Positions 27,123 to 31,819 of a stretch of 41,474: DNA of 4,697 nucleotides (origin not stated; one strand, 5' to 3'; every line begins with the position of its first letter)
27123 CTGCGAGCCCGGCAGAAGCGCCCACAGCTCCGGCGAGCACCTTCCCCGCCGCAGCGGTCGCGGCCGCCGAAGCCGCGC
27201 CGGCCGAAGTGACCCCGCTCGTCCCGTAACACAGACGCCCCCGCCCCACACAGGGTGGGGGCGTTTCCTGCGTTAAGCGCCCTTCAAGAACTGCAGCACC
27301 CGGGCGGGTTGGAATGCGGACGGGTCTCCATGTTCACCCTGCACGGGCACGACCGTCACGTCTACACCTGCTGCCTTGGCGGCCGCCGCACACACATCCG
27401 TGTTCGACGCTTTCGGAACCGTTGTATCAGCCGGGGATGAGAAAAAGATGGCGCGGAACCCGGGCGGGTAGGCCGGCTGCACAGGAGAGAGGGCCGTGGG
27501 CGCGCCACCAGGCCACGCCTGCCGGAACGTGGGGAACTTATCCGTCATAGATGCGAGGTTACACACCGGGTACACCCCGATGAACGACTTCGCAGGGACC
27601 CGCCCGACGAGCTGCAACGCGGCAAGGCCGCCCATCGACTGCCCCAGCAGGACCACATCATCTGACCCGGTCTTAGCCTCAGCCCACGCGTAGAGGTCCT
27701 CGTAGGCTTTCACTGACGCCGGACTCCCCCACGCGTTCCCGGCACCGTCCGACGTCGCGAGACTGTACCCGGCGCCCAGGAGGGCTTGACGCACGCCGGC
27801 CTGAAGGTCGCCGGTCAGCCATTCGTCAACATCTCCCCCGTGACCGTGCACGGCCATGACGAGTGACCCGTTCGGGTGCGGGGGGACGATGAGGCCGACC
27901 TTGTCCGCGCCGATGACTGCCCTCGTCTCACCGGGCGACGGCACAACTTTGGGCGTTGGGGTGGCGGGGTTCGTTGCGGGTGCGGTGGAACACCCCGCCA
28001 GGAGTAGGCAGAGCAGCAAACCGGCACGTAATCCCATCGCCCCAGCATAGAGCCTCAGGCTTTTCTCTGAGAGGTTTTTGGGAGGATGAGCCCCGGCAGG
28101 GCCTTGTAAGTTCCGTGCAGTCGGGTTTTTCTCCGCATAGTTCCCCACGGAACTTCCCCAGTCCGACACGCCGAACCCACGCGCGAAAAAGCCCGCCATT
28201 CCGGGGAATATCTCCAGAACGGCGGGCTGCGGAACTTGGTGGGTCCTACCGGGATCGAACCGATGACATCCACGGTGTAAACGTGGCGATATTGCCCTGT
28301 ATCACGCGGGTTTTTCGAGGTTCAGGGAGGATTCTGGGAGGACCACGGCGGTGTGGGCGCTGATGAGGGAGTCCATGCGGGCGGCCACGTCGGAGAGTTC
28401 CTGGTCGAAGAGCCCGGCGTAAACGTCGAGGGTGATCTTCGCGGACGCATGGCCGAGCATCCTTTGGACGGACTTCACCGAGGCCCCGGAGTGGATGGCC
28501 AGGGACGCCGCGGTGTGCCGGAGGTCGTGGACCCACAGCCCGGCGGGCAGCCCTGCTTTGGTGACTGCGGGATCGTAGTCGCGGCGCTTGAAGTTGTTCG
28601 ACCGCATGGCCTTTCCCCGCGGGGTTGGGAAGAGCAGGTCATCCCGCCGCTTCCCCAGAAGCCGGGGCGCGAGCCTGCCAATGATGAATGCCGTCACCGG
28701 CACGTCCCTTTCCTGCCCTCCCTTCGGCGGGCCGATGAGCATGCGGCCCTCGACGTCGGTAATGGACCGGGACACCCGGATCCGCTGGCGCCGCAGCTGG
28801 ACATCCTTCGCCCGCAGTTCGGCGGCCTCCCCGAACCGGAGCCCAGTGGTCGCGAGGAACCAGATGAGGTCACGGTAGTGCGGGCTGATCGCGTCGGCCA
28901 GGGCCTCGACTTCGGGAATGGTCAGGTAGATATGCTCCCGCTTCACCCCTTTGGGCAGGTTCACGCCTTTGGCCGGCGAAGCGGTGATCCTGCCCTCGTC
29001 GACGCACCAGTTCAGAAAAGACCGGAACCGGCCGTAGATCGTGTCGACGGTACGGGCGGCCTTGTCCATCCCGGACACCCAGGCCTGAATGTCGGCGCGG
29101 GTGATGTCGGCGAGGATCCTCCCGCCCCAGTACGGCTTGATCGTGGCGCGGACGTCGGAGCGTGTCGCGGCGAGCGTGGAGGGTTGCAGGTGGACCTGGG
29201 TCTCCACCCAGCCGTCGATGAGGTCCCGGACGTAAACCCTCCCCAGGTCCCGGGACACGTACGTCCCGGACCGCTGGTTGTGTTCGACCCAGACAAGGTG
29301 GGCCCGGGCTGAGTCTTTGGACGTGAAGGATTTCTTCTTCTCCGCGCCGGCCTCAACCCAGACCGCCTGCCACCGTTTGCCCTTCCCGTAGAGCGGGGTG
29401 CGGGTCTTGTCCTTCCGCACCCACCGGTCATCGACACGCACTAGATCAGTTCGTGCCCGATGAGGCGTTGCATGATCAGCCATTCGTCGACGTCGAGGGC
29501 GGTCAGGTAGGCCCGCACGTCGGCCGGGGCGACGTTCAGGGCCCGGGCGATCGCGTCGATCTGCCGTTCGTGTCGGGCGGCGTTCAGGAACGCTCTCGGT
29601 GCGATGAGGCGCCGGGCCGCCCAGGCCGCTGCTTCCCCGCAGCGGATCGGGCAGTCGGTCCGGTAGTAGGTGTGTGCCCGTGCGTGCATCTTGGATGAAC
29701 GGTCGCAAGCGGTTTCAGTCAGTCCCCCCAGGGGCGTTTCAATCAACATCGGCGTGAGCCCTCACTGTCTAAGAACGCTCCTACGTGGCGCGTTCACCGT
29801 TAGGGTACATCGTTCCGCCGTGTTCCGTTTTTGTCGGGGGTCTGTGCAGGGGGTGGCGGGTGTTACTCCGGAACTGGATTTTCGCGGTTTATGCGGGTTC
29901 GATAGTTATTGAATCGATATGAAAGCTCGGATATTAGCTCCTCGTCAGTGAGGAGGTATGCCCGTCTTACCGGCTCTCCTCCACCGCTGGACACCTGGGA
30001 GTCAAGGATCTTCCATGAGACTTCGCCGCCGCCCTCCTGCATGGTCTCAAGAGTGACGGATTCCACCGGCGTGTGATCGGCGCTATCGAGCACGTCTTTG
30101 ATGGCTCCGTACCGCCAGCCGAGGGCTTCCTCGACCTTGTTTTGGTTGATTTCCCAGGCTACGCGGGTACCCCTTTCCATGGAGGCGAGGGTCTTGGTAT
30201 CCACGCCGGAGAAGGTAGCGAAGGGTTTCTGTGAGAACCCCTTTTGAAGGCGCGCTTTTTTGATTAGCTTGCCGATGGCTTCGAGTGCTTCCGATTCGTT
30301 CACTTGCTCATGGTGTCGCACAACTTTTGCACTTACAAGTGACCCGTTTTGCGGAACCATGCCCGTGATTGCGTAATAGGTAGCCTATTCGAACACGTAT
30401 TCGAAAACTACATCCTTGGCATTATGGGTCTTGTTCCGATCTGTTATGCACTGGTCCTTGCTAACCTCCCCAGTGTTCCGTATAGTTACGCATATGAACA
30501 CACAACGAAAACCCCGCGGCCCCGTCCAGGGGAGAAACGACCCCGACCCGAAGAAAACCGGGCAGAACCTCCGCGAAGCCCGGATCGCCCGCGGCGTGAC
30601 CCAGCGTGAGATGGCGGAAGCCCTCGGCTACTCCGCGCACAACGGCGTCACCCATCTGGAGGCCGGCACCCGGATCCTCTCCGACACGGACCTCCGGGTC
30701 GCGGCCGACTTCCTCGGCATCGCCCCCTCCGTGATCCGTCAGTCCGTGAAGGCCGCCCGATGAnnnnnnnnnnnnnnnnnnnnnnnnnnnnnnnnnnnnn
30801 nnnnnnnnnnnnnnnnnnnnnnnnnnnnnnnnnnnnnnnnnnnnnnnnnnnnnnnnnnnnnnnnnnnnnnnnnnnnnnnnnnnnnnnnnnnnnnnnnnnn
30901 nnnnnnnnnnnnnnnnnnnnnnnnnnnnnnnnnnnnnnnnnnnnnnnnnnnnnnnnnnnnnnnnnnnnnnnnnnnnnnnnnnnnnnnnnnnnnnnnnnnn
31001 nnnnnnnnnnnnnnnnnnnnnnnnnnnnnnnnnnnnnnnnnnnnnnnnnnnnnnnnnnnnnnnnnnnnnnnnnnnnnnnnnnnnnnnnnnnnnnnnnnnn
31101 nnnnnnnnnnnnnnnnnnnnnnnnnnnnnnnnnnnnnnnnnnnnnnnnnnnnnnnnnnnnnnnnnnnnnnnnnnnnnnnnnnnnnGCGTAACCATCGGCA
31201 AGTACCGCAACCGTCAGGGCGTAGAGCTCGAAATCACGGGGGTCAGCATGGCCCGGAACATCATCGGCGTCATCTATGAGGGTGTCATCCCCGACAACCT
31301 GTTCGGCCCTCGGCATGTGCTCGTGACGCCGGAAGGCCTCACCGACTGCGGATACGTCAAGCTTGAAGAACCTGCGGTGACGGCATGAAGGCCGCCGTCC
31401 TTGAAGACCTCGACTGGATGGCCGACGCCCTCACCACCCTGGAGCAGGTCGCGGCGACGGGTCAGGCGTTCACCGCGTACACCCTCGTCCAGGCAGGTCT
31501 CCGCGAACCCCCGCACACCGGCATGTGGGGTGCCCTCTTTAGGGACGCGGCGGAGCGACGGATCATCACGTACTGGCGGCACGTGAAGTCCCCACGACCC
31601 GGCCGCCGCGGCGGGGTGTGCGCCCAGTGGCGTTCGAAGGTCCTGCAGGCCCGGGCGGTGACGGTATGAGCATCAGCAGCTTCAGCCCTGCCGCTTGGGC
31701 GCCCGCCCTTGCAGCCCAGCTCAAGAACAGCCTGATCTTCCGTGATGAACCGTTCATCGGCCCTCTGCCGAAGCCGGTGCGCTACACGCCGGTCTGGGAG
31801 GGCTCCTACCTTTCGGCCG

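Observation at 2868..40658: Near-palindromic 9-mer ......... and a CGGAAC half-site family confined to regulatory/intergenic DNA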

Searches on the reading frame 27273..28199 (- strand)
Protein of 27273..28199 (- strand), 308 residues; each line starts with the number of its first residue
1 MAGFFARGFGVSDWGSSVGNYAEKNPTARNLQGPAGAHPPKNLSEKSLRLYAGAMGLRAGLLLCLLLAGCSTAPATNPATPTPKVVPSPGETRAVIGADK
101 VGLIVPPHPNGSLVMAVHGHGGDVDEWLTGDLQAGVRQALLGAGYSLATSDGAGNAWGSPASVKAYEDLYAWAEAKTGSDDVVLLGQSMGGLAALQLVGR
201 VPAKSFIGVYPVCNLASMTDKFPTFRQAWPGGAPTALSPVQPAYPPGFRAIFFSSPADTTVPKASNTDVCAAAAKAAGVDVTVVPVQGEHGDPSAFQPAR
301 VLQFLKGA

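Call 10: search_protein_families(library=pfam, proteins=[window:27273-28199:-], max_evalue=0.01)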
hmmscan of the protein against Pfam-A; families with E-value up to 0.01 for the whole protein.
window:27273-28199:- (308 aa): 3 families
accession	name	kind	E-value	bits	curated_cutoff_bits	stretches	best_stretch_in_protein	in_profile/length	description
PF00561.26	Abhydrolase_1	-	6.1e-07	29.8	25.8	1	114-235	3-126/245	alpha/beta hydrolase fold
PF12697.13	Abhydrolase_6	-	1.5e-05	26.2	26.3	1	117-257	4-135/217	Alpha/beta hydrolase family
PF12146.15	Hydrolase_4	-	0.00033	20.5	27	1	167-227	60-124/239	Serine aminopeptidase, S33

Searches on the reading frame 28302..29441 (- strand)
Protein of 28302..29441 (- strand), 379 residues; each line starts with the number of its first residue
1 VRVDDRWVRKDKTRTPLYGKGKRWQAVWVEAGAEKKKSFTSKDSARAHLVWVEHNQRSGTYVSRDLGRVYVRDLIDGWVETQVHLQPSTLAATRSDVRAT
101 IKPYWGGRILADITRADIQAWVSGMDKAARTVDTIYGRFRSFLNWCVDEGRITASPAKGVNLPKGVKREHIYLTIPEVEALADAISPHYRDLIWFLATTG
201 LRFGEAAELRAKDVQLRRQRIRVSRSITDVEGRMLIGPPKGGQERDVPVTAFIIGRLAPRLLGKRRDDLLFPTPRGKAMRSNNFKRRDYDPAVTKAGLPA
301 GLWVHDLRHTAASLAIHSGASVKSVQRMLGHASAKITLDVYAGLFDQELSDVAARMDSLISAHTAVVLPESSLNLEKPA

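Call 10: search_protein_families(library=pfam, proteins=[window:28302-29441:-], max_evalue=0.01)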
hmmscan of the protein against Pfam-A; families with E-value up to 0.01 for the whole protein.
window:28302-29441:- (379 aa): 3 families
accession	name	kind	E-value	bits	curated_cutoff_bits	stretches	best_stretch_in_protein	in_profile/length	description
PF00589.27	Phage_integrase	-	7.5e-22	78.4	27.1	1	174-346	4-170/172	Phage integrase family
PF14659.12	Phage_int_SAM_3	-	6.2e-06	26.8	22.6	1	73-124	4-56/58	Phage integrase, N-terminal SAM-like domain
PF22022.2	Phage_int_M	-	0.0024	18.5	27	1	76-158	6-91/96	Phage integrase central domain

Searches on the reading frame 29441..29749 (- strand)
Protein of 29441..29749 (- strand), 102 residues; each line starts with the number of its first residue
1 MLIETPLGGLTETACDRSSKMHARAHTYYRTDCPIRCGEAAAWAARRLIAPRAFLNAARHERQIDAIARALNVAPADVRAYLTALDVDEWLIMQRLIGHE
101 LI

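Call 29: search_protein_families(library=pfam, proteins=[window:29441-29749:-], max_evalue=0.01)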
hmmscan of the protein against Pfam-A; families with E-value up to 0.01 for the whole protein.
window:29441-29749:- (102 aa): 0 families

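Call 30: search_protein_families(library=phrogs, proteins=[window:29441-29749:-], max_evalue=0.001)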
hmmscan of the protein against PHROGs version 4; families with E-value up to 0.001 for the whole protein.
window:29441-29749:- (102 aa): 0 families

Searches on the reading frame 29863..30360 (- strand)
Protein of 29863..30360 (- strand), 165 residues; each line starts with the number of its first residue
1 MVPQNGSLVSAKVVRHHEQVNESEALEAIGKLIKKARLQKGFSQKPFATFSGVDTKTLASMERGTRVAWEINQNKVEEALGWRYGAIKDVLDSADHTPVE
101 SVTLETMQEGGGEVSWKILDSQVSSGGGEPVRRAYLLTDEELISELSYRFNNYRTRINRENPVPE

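Call 10: search_protein_families(library=pfam, proteins=[window:29863-30360:-], max_evalue=0.01)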
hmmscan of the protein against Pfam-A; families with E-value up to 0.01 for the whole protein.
window:29863-30360:- (165 aa): 1 family
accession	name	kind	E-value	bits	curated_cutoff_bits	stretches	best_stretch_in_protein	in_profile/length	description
PF01381.28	HTH_3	-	5.3e-06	26.8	23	1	33-66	1-34/55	Helix-turn-helix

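Call 30: search_protein_families(library=phrogs, proteins=[window:29863-30360:-], max_evalue=0.001)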
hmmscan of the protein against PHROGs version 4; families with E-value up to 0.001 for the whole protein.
window:29863-30360:- (165 aa): 4 families
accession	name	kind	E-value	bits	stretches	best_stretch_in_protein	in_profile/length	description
phrog_6288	-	unknown function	0.00022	21.9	1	23-100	24-102/322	-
phrog_37057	-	transcription regulation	0.00024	22.2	1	23-91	8-75/144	transcriptional regulator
phrog_2328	-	transcription regulation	0.0003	21.6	1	29-82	16-69/128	transcriptional repressor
phrog_2104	-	unknown function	0.00048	21.3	1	20-66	31-77/103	-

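Call 79: search_solved_structures(query=window:29863-30321:-, max_evalue=10)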
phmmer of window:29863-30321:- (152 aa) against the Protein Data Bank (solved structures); distinct sequences matched with E-value up to 10: 29.
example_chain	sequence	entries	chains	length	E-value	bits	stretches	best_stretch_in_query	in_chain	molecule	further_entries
2b5a_A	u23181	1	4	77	2.6e-05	27.3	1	7-67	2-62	C.BclI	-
8tac_A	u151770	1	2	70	0.00052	23.1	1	13-69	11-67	DBP48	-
1y7y_A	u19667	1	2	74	0.0032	20.6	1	13-67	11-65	C.AhdI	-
9b0q_CH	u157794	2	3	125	0.005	19.9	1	5-71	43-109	Endothelial differentiation-related factor 1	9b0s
9p73_CH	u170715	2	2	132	0.0055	19.8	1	5-71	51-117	Endothelial differentiation-related factor 1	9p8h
9rpv_E4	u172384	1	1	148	0.0069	19.5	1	5-71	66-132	Endothelial differentiation-related factor 1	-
6zvh_i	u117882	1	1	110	0.0076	19.3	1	5-70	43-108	Endothelial differentiation-related factor 1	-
7o81_AU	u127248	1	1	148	0.0085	19.2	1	5-71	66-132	EDF1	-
1x57_A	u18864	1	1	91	0.011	18.8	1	15-71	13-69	Endothelial differentiation-related factor 1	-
6af3_B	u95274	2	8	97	0.012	18.7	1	4-53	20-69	HigA antitoxin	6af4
4ia8_A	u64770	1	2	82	0.013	18.5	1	9-53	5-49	Regulatory protein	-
4i6u_A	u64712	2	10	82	0.025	17.7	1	9-53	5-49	Regulatory protein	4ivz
3clc_A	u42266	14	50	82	0.025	17.6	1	9-53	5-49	Regulatory protein | R-M CONTROLLER PROTEIN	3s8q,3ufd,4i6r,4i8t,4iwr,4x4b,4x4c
4fn3_A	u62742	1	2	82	0.026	17.6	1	9-53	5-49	Regulatory protein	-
3fya_A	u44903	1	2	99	0.026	17.6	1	9-53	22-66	Regulatory protein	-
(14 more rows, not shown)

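Call 81: find_related_loci(query=A2, collection=viral_contigs, flank=2500)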
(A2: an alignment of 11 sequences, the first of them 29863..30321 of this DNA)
Query A2 (152 aa) in viral_contigs; peptide patterns used: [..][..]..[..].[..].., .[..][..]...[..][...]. (x = any residue, [..] = any of these).
105 stretches matched a pattern; 29 encode a relative of the query (tblastn E <= 1e-3); 28 distinct loci.
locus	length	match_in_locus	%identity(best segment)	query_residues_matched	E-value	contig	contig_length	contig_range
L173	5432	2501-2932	62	1-144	1e-56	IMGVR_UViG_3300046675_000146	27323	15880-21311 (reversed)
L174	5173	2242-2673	61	1-144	1e-56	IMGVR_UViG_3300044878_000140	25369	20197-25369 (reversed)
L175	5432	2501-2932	61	1-144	7e-56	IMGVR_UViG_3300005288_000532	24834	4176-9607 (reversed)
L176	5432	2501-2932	61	1-144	7e-56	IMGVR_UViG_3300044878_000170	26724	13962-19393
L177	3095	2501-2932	61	1-144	4e-56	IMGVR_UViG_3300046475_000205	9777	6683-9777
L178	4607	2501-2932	62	1-144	7e-56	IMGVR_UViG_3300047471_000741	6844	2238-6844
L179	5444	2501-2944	52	3-151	6e-47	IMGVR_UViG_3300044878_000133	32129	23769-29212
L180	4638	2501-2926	64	3-144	3e-58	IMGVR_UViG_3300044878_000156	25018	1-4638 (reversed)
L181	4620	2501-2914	54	7-144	2e-43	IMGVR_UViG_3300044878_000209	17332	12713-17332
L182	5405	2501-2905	51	4-139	3e-42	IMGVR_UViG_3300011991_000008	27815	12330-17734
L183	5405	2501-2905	51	4-139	3e-42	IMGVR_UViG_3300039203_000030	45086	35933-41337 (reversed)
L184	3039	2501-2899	51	6-139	5e-39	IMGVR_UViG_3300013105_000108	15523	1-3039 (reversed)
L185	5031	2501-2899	49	6-139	4e-39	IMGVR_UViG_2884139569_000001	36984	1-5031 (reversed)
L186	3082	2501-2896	47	7-139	2e-35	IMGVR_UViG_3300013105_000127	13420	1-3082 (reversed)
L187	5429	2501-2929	45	3-148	1e-35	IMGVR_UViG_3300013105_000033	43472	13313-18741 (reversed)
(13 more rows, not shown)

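Call 85: find_related_loci(query=A2, collection=metagenome_contigs, flank=1500)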
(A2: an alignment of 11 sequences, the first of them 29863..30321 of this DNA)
Query A2 (152 aa) in metagenome_contigs; peptide patterns used: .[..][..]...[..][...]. (x = any residue, [..] = any of these).
600 stretches matched a pattern (row limit reached: there are more); 13 encode a relative of the query (tblastn E <= 1e-3); 13 distinct loci.
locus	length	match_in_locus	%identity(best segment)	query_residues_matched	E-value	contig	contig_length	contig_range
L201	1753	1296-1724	45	3-148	5e-40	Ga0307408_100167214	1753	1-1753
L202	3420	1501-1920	46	5-144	1e-37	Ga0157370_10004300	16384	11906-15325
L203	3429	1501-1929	45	3-148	3e-36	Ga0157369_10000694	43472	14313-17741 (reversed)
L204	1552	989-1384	47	7-139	2e-36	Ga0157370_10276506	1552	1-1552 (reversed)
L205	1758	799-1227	43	3-148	1e-35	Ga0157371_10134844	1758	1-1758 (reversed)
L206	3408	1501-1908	45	2-141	4e-35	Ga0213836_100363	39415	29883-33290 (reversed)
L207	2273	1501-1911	43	7-148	2e-33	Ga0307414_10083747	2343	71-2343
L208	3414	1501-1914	41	4-148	1e-29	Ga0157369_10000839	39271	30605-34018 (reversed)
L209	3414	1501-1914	39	4-148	7e-29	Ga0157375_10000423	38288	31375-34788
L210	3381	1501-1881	40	7-137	2e-25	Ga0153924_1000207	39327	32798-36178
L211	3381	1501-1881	40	7-137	6e-25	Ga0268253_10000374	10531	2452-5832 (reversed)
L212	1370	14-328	44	39-148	2e-23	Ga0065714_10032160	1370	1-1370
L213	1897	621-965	35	13-137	2e-14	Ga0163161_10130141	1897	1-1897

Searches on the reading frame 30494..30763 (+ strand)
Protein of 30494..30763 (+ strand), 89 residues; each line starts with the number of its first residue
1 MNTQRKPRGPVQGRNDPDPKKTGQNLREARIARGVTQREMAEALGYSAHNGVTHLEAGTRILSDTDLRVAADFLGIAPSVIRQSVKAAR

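Call 10: search_protein_families(library=pfam, proteins=[window:30494-30763:+], max_evalue=0.01)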
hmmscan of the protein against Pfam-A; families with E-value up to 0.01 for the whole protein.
window:30494-30763:+ (89 aa): 3 families
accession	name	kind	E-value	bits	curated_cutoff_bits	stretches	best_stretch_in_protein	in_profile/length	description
PF13560.12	HTH_31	-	2.4e-10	41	27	1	23-79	3-59/64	Helix-turn-helix domain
PF01381.28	HTH_3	-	5.8e-09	36.3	23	1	26-79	1-53/55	Helix-turn-helix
PF12844.13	HTH_19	-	7.8e-05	22.9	30.2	1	23-76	1-53/64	Helix-turn-helix domain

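Call 20: find_related_loci(query=window:30494-30763:+, collection=viral_contigs, flank=10000)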
Query window:30494-30763:+ (89 aa) in viral_contigs; peptide patterns used: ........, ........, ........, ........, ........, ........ (x = any residue, [..] = any of these).
22 stretches matched a pattern, but none encodes a relative of the query by tblastn (E <= 1e-3).

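Call 30: search_protein_families(library=phrogs, proteins=[window:30494-30763:+], max_evalue=0.001)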
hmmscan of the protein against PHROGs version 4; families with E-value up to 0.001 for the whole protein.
window:30494-30763:+ (89 aa): 11 families
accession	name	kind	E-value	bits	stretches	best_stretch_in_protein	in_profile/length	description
phrog_8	-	transcription regulation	2.4e-09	38.1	1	16-76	71-130/346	transcriptional regulator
phrog_3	-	transcription regulation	1.6e-07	32.4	1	20-78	87-140/430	transcriptional repressor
phrog_2967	-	transcription regulation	3.8e-07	30.9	1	16-81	5-69/225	transcriptional regulator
phrog_4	-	transcription regulation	2.6e-06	27.7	1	8-79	122-189/400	transcriptional repressor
phrog_2439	-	transcription regulation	1.1e-05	25.5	1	22-79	8-64/367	transcriptional regulator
phrog_5823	-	transcription regulation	8.8e-05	22.8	1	19-76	4-61/404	transcriptional regulator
phrog_14076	-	transcription regulation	0.00014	23.3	1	21-72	13-66/86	transcriptional regulator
phrog_1373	-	transcription regulation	0.00037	21.5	1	22-77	64-118/166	transcriptional regulator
phrog_4583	-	transcription regulation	0.00052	21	1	22-81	11-69/81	transcriptional repressor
phrog_9908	-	DNA, RNA and nucleotide metabolism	0.00066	19.9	1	21-77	13-68/282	DNA binding protein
phrog_7241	-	transcription regulation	0.00076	20.5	1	25-78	65-117/122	transcriptional regulator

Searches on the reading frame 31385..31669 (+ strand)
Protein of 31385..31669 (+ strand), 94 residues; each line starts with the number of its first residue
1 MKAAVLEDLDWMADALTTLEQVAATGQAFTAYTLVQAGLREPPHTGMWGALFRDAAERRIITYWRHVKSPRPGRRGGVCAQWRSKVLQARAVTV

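Call 48: search_protein_families(library=pfam, proteins=[window:31385-31669:+], max_evalue=0.05)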
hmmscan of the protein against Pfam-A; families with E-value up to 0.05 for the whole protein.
window:31385-31669:+ (94 aa): 0 families

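Call 55: search_solved_structures(query=window:31385-31669:+, max_evalue=1)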
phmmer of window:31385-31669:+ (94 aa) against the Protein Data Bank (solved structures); distinct sequences matched with E-value up to 1: 0.
